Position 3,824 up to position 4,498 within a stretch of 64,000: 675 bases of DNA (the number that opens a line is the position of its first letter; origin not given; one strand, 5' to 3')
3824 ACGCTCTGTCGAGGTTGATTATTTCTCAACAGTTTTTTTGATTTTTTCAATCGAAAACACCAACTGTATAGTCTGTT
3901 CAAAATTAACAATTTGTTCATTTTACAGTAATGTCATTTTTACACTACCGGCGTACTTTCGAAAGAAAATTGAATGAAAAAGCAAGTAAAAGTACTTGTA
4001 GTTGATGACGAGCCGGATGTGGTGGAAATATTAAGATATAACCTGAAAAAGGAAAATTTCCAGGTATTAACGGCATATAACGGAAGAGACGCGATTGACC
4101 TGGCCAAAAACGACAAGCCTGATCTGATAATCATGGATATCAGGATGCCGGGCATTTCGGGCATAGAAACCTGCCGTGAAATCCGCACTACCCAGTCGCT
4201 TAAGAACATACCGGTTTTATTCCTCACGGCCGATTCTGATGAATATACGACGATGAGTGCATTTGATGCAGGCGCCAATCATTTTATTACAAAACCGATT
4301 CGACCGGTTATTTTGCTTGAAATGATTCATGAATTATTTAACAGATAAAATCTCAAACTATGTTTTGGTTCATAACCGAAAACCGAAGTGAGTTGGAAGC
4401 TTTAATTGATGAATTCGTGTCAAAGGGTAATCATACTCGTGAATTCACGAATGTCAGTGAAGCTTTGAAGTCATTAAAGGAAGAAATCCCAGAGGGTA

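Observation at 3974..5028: Fissioned/duplicated PhoB-like regulator (canonical stand-alone receiver + pseudo-receiver-wHTH) heading the phosphate uptake cluster, with no sensor kinase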

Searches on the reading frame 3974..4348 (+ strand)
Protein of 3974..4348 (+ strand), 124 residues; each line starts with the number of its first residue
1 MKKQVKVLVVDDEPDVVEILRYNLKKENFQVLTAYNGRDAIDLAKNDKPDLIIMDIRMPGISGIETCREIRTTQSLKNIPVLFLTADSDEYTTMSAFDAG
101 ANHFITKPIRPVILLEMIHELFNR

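Call 3: search_protein_families(library=pfam, proteins=[window:3974-4348:+], max_evalue=0.1)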
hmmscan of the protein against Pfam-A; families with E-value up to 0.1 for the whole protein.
window:3974-4348:+ (124 aa): 4 families
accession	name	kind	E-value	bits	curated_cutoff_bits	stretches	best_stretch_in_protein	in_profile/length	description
PF00072.30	Response_reg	-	1.9e-33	115.4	30.2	1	7-118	1-110/111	Response regulator receiver domain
PF23198.2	PDE8A_N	-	5.5e-08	33.3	29.6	1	3-106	8-116/147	PDE8A-like, N-terminal domain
PF22368.2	ChxR_N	-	0.0039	18.1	27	1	67-119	52-103/108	Response regulator protein ChxR, N-terminal domain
PF24896.1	Receiver_CRE1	-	0.007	17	27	1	4-114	6-127/136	AHK4/CRE1/WOL first receiver domain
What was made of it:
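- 3974..4348 (+): Stand-alone PhoB-type receiver (REC-only, 124 aa). D11, D12, D55, T85 and K107 are intact. There is no output domain. Pfam Response_reg E=1.9e-33 (call 3).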

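Call 4: search_protein_families(library=ncbifam, proteins=[window:3974-4348:+], max_evalue=0.1)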
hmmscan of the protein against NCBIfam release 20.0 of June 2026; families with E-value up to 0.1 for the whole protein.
window:3974-4348:+ (124 aa): 104 families (the best 25 are shown)
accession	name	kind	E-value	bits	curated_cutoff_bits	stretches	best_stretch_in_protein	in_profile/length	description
NF007135.0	PRK09581.1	equivalog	1.5e-31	109.7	474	1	5-121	3-119/457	PleD family two-component system response regulator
TIGR02154.1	PhoB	equivalog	2.6e-31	108.7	296.2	1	4-123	2-121/226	phosphate regulon transcriptional regulator PhoB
NF040534.1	resp_reg_YycF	equivalog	3.6e-28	98.4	340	1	6-110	2-103/231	response regulator YycF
NF053854.1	RespRegPhoBBctds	equivalog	6.3e-26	91.1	270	1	7-109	1-102/225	two-component system response regulator PhoB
NF008296.0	PRK11083.1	equivalog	1.2e-25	90.3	273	1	3-115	2-111/228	two-component system response regulator CreB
NF040689.1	MtrAB_MtrA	equivalog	1.6e-25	89.8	300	1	7-119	1-110/219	MtrAB system response regulator MtrA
NF033117.2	vanR_ACDEGLN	exception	1.7e-24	86.7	350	1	7-116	1-107/226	VanR-ABDEGLN family response regulator transcription factor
NF045944.1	ResRegRpaBCyano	equivalog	1.1e-23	83.8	330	1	8-124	1-114/229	response regulator transcription factor RpaB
NF033120.0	vanR_FM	exception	3.2e-22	79.3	460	1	3-116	2-112/231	vancomycin resistance response regulator transcription factor, VanR-F/VanR-M family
NF012227.0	AdeR_RR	equivalog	1.6e-21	76.9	340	1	4-117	11-121/239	efflux system response regulator transcription factor AdeR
NF008318.0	PRK11107.1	equivalog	4.8e-21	74.6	890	1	2-120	665-783/920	two-component sensor histidine kinase BarA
NF007005.1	PRK09468.1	equivalog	5.5e-21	75.1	331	1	3-123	2-120/237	osmolarity response regulator transcription factor OmpR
NF041733.1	resp_reg_CseB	equivalog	1e-20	74.1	350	1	6-122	2-115/228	two-component system response regulator CseB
NF000401.1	vanR-A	exception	1.2e-20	74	500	1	6-118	4-113/231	vancomycin resistance response regulator transcription factor VanR-A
TIGR02875.1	spore_0_A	equivalog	1.3e-20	73.7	200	1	4-123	2-123/262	sporulation transcription factor Spo0A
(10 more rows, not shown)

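Call 21: find_homologous_proteins(query=window:3974-4348:+, max_evalue=0.00001)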
Query window:3974-4348:+ (124 aa): 393 proteins with E <= 0.00001 among 413 candidates; the best 120 are listed.
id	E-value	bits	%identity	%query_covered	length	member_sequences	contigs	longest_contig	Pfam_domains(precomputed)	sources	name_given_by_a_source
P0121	1.0e-74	266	100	100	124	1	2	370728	PF23198.2,PF00072.31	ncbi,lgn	-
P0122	3.0e-65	235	88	100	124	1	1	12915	PF23198.2,PF00072.31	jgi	-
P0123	1.4e-62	227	84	98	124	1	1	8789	PF23198.2,PF00072.31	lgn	-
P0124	5.0e-59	215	81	100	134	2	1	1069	PF23198.2,PF00072.31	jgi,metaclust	metaclust:\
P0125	4.9e-58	212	79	100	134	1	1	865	PF23198.2,PF00072.31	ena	-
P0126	7.6e-58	211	77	100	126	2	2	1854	PF23198.2,PF00072.31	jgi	jgi:two-component system alkaline phosphatase synthesis response regulator PhoP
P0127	3.9e-57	209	79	98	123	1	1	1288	PF23198.2,PF00072.31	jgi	jgi:two-component system, OmpR family, alkaline phosphatase synthesis response regulator PhoP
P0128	4.5e-57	209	78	100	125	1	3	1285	PF23198.2,PF00072.31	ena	-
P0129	2.6e-56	206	79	98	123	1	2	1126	PF00072.31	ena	-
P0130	3.2e-56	206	79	98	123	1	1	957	PF00072.31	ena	-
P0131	2.7e-55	203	78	98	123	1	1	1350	PF00072.31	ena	-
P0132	2.8e-55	203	79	99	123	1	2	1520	PF23198.2,PF00072.31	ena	-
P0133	3.5e-55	203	79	99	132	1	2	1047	PF23198.2,PF00072.31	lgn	-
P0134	4.1e-55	203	79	99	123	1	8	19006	PF00072.31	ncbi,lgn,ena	-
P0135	6.0e-55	202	76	98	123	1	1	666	PF00072.31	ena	-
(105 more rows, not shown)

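Call 23: find_related_loci(query=A2, collection=genome_contigs, flank=10000)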
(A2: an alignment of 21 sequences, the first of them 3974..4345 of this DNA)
Query A2 (124 aa) in genome_contigs; peptide patterns used: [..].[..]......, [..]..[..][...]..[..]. (x = any residue, [..] = any of these).
182 stretches matched a pattern; 100 encode a relative of the query (tblastn E <= 1e-3); the best 80 are kept; 80 distinct loci.
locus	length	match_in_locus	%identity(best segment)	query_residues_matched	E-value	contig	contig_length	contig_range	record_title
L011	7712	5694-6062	79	1-123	6e-62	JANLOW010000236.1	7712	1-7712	MAG: Bacteroidota bacterium isolate OTE_38_metabat_521 OTE_38_k141_406829, whole genome shotgun sequence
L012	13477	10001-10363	78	1-121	4e-61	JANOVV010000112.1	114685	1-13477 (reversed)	MAG: Bacteroidota bacterium isolate VAR_35_metabat_555 VAR_35_k141_4812843, whole genome shotgun sequence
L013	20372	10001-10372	69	1-124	7e-57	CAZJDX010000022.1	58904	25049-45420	MAG TPA_asm: uncultured Flavobacteriales bacterium isolate SRP239054_co1_88 genome assembly, contig: NODE_273_length_589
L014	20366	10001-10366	69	1-122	2e-56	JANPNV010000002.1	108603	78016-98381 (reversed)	MAG: Bacteroidota bacterium isolate VAR_87_metabat_208 VAR_87_k141_394502, whole genome shotgun sequence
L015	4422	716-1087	70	1-124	5e-56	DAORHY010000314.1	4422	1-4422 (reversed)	MAG TPA_asm: Bacteroidia bacterium isolate AMR_MDS_5592 NODE_4995_length_4422_cov_7.442638, whole genome shotgun sequenc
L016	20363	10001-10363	71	1-121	2e-55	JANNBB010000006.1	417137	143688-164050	MAG: Bacteroidota bacterium isolate OTE_78_metabat_381 OTE_78_k141_3226511, whole genome shotgun sequence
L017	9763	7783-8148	67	1-122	1e-54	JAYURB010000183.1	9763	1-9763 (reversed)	MAG: Bacteroidota bacterium isolate GL115_UP_metabinner_3 GL115_UP_metabinner_3_182, whole genome shotgun sequence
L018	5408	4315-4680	68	1-122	6e-55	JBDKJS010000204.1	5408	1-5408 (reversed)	MAG: Bacteroidota bacterium isolate guil_2019_sw_WHONDRS-S19S_0049_B_bin.49 scaffold_2426127, whole genome shotgun seque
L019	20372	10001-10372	69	1-124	2e-54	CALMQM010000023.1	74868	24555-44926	MAG TPA_asm: uncultured Bacteroidetes bacterium isolate SRR1772177_bin.147_CONCOCT_v1.1_MAG genome assembly, contig: ERZ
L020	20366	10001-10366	70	1-122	3e-54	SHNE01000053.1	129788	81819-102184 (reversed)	MAG: Bacteroidetes bacterium isolate Bin7_1 c_000000000051, whole genome shotgun sequence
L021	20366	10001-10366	66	1-122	4e-54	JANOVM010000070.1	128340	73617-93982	MAG: Bacteroidota bacterium isolate VAR_35_metabat_627 VAR_35_k141_5222081, whole genome shotgun sequence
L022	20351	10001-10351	72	7-123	5e-53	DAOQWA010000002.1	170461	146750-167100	MAG TPA_asm: Bacteroidia bacterium isolate AMR_MDS_1074 NODE_72_length_170461_cov_6.476920, whole genome shotgun sequenc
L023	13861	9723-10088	69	1-122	4e-53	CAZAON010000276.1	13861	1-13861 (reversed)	MAG TPA_asm: uncultured Flavobacteriales bacterium isolate binchicken_co200_43 genome assembly, contig: k141_303084, who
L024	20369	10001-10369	69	1-123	3e-53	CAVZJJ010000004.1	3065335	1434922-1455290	MAG: uncultured Bacteroidetes bacterium isolate MFD04716.bin.2.246 genome assembly, contig: contig_9779, whole genome sh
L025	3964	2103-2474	64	1-124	5e-53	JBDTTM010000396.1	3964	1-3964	MAG: Bacteroidota bacterium isolate cluster3_bin.296 NODE_139631_length_3964_cov_6.441034, whole genome shotgun sequence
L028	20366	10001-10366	66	1-122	4e-51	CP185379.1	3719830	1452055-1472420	MAG: Candidatus Pollutiaquabacter aromativorans isolate NLOS2-E-001 chromosome, complete genome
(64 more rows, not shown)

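Call 43: search_protein_families(library=pfam, proteins=[L024:12192-13847:+, L024:13925-16804:+, L028:11073-12791:+, L028:12969-15782:+], max_evalue=0.01)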
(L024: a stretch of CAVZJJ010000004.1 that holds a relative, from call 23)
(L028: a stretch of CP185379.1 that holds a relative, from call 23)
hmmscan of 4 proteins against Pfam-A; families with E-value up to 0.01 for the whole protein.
L024:12192-13847:+ (551 aa): 1 family
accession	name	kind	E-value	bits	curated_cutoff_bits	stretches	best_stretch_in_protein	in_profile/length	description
PF18962.6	Por_Secre_tail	-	6.1e-10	39.7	27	1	473-548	1-73/75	Secretion system C-terminal sorting domain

L024:13925-16804:+ (959 aa): 4 families
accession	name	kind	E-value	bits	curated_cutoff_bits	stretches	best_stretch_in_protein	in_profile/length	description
PF13715.12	CarbopepD_reg_2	-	3e-21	75.7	32.2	1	51-139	1-88/88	CarboxypepD_reg-like domain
PF00593.30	TonB_dep_Rec_b-barrel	-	1.3e-15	58.6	27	1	502-903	19-422/436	TonB dependent receptor-like, beta-barrel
PF13620.12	CarboxypepD_reg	-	1.8e-15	57.5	32.3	1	51-128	2-82/82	Carboxypeptidase regulatory-like domain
PF07715.20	Plug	-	1.1e-09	39.1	23.9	1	161-255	8-106/107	TonB-dependent Receptor Plug Domain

L028:11073-12791:+ (572 aa): 2 families
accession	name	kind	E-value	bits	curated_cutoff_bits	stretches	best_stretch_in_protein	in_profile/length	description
PF18962.6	Por_Secre_tail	-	4.5e-10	40.1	27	1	495-566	2-70/75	Secretion system C-terminal sorting domain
PF13860.13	FlgD_ig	-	0.0045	17.4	27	0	510-561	20-76/79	FlgD Ig-like domain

L028:12969-15782:+ (937 aa): 5 families
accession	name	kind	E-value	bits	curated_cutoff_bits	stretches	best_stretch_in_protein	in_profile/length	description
PF13715.12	CarbopepD_reg_2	-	8.8e-22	77.4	32.2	1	29-117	1-88/88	CarboxypepD_reg-like domain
PF00593.30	TonB_dep_Rec_b-barrel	-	1.4e-21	78.4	27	1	442-880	29-421/436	TonB dependent receptor-like, beta-barrel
PF13620.12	CarboxypepD_reg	-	3.6e-16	59.7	32.3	1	29-106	2-82/82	Carboxypeptidase regulatory-like domain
PF07715.20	Plug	-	3.8e-10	40.7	23.9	1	139-228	8-100/107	TonB-dependent Receptor Plug Domain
PF17210.9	SdrD_B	-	0.0019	18.8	29.7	0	48-120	30-102/112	SdrD B-like domain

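Call 48: search_solved_structures(query=window:3974-4348:+, max_evalue=1e-15, show_alignments=1)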
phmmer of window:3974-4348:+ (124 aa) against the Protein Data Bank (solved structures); distinct sequences matched with E-value up to 1e-15: 47.
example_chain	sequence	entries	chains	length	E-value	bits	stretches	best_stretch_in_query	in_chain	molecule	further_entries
9xzo_A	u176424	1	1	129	1.4e-26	96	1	5-121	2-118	De novo protein M1X0B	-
9g85_A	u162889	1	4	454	5e-26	94.2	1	5-121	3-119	Response regulator PleD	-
2wb4_A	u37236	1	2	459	5.2e-26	94.1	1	5-121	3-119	DIGUANYLATE CYCLASE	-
9g86_A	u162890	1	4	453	6e-26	93.9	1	6-121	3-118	Response regulator PleD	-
1w25_A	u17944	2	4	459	6.3e-26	93.9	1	6-121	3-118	STALKED-CELL DIFFERENTIATION CONTROLLING PROTEIN | RESPONSE REGULATOR PLED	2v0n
1mvo_A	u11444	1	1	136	1.2e-25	93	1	5-112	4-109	PhoP response regulator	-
1nxo_A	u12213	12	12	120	2.9e-24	88.5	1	6-111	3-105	DNA-binding response regulator | Response regulator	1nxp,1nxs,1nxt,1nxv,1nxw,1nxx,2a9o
6eb7_A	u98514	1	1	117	3.6e-24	88.2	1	6-111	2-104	DNA-binding response regulator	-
3f6p_A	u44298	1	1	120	1.2e-23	86.5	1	5-116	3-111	Transcriptional regulatory protein yycF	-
2zwm_A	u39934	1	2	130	1.5e-23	86.1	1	5-116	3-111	Transcriptional regulatory protein yycF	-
8fk2_A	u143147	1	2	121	1e-22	83.5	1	6-115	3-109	Putative response regulator CovR VicR-like protein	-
6is3_C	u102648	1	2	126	3.3e-22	81.9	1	5-121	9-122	Response regulator ArlR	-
6is1_A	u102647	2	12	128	3.5e-22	81.8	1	5-121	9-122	Response regulator ArlR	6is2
3t6k_A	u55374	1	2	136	6e-20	74.6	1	6-119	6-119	Response regulator receiver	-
3gt7_A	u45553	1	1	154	7.1e-20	74.3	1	6-121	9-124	Sensor protein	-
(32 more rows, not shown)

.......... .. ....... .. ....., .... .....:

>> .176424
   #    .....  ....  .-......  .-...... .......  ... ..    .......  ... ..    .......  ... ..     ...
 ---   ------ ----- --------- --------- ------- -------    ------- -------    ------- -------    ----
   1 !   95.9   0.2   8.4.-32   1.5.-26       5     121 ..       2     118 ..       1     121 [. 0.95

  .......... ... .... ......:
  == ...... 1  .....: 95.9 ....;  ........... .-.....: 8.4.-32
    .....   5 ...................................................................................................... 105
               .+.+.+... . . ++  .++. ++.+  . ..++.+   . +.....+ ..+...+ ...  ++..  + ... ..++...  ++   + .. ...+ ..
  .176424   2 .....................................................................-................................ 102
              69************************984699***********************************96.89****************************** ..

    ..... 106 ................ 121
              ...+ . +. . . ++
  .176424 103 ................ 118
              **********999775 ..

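Call 68: find_related_loci(query=A2, collection=metagenome_contigs, flank=10000)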
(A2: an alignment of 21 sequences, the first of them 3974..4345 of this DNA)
Query A2 (124 aa) in metagenome_contigs; peptide patterns used: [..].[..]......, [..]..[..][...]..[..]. (x = any residue, [..] = any of these).
199 stretches matched a pattern; 97 encode a relative of the query (tblastn E <= 1e-3); the best 80 are kept; 80 distinct loci.
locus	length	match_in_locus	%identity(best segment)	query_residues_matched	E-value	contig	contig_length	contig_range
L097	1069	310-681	81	1-124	1e-62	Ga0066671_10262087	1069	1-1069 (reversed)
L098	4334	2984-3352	70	1-123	9e-55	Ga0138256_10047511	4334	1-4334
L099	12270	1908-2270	67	1-121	1e-53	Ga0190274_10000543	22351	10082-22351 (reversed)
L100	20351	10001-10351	72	7-123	3e-53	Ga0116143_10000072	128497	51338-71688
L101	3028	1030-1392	65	1-121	2e-53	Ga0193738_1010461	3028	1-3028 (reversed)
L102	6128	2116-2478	67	1-121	3e-53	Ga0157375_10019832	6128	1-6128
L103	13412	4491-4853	69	1-121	2e-53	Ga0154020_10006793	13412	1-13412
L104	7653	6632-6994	66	1-121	9e-53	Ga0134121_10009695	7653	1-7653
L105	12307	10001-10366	66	1-122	2e-51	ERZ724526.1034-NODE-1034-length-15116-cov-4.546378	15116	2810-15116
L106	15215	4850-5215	66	1-122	2e-51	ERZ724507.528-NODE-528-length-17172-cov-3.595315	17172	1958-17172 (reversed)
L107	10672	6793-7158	66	1-122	2e-51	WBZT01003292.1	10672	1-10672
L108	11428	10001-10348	65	6-121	1e-50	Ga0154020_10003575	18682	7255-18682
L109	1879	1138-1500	64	1-121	1e-51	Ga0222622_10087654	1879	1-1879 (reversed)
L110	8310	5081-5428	65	6-121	1e-50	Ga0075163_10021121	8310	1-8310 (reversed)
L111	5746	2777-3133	62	3-121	2e-50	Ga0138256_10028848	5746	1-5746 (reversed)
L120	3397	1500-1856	50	6-120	4e-31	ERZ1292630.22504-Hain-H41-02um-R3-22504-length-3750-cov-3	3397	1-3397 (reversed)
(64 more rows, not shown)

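Call 72: find_homologous_proteins(query=L120:1195-1488:+, max_evalue=0.00001)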
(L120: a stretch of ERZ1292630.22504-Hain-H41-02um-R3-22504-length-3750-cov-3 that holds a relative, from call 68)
Query L120:1195-1488:+ (98 aa): 52 proteins with E <= 0.00001 among 54 candidates.
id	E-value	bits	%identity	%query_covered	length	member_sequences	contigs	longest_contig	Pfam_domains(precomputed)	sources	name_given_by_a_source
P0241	1.5e-56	206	100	100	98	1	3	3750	PF00486.35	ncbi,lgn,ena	ncbi:MAG: response regulator transcription factor [Bacteroidota bacterium]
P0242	1.8e-47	177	89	100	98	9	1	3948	PF00486.35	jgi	jgi:two-component system alkaline phosphatase synthesis response regulator PhoP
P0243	4.1e-47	176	88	100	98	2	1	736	PF00486.35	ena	-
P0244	3.5e-46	173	86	100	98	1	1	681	PF00486.35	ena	-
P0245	1.6e-41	158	77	100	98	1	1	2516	PF00486.35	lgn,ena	-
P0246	4.3e-41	157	81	98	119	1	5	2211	PF00486.35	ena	-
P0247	1.1e-40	155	76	99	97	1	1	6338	PF00486.35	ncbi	-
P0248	4.9e-40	153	75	99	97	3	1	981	PF00486.35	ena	-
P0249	3.3e-39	150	78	100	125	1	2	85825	PF00486.35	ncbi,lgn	-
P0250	5.4e-39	150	72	99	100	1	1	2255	PF00486.35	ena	-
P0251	7.3e-39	149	72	99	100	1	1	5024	PF00486.35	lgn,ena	-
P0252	1.2e-38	149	72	99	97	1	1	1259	PF00486.35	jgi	jgi:two-component system, OmpR family, alkaline phosphatase synthesis response regulator PhoP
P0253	6.9e-38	146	73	99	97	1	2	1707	PF00486.35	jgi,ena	jgi:two-component system alkaline phosphatase synthesis response regulator PhoP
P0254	1.0e-37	146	74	99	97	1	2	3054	PF00486.35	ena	-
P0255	1.6e-36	142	69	100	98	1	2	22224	PF00486.35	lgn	-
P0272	1.4e-29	120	66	91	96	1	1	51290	PF00486.35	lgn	-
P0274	4.2e-29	118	61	90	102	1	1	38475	PF00486.35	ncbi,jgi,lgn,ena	-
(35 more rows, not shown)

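Call 73: find_encoding_contigs(protein=P0249, flank=8000, max_places=2)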
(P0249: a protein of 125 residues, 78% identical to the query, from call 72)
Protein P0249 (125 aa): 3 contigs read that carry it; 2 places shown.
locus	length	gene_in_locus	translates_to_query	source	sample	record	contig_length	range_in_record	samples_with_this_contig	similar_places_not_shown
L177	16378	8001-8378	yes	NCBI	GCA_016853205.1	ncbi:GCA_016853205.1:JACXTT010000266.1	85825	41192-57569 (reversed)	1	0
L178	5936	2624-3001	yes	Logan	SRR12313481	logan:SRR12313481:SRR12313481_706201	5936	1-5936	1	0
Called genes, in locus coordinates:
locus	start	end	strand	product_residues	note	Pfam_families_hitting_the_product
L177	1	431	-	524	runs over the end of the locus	PF18962:Por_Secre_tail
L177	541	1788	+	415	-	PF19276:HD_assoc_2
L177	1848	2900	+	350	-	PF04613:LpxD, PF24894:Hexapep_GlmU (faint), PF25084:LbH_EIF2B, PF25087:GMPPB_C (weak), PF00132:Hexapep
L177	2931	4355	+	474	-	PF03331:LpxC, PF22817:ApeP-like (weak), PF07977:FabA, PF22818:ApeI-like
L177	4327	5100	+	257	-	PF25087:GMPPB_C (weak), PF00132:Hexapep, PF25084:LbH_EIF2B (weak), PF00132:Hexapep, PF13720:Acetyltransf_11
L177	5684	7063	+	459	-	-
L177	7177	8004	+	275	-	PF12849:PBP_like_2, PF13531:SBP_bac_11, PF01547:SBP_bac_1, PF12727:PBP_like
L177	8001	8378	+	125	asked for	PF00486:Trans_reg_C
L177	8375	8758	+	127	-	PF00072:Response_reg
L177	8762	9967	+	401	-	PF12849:PBP_like_2 (weak), PF00528:BPD_transp_1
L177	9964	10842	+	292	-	PF00528:BPD_transp_1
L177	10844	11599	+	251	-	PF00005:ABC_tran, PF02463:SMC_N (weak), PF13304:AAA_21 (weak)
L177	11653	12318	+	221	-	PF01895:PhoU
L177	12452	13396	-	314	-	PF13585:CHU_C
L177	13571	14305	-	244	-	-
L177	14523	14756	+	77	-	-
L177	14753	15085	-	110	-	-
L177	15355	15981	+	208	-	PF13616:Rotamase_3, PF00639:Rotamase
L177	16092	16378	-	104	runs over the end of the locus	PF11950:DUF3467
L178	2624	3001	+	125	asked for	PF00486:Trans_reg_C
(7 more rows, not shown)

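Call 74: find_encoding_contigs(protein=P0272, flank=8000, max_places=2)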
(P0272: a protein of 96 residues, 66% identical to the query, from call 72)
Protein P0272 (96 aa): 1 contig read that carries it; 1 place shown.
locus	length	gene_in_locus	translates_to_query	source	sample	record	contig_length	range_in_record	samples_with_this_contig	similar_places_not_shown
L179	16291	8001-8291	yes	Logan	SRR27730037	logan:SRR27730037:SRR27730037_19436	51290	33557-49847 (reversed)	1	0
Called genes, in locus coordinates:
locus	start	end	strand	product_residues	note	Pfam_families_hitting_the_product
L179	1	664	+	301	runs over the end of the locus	-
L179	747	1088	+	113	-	PF12728:HTH_17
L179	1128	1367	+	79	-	-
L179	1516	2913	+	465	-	-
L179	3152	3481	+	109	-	PF03860:Csp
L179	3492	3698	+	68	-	-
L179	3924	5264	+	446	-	-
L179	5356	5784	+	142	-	PF00034:Cytochrom_C, PF13442:Cytochrome_CBB3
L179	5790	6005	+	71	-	PF04945:YHS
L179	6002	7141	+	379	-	-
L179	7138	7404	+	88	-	-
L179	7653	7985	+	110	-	PF01022:HTH_5, PF12840:HTH_20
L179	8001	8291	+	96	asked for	PF00486:Trans_reg_C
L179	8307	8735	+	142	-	PF01451:LMWPc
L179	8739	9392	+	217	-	PF00230:MIP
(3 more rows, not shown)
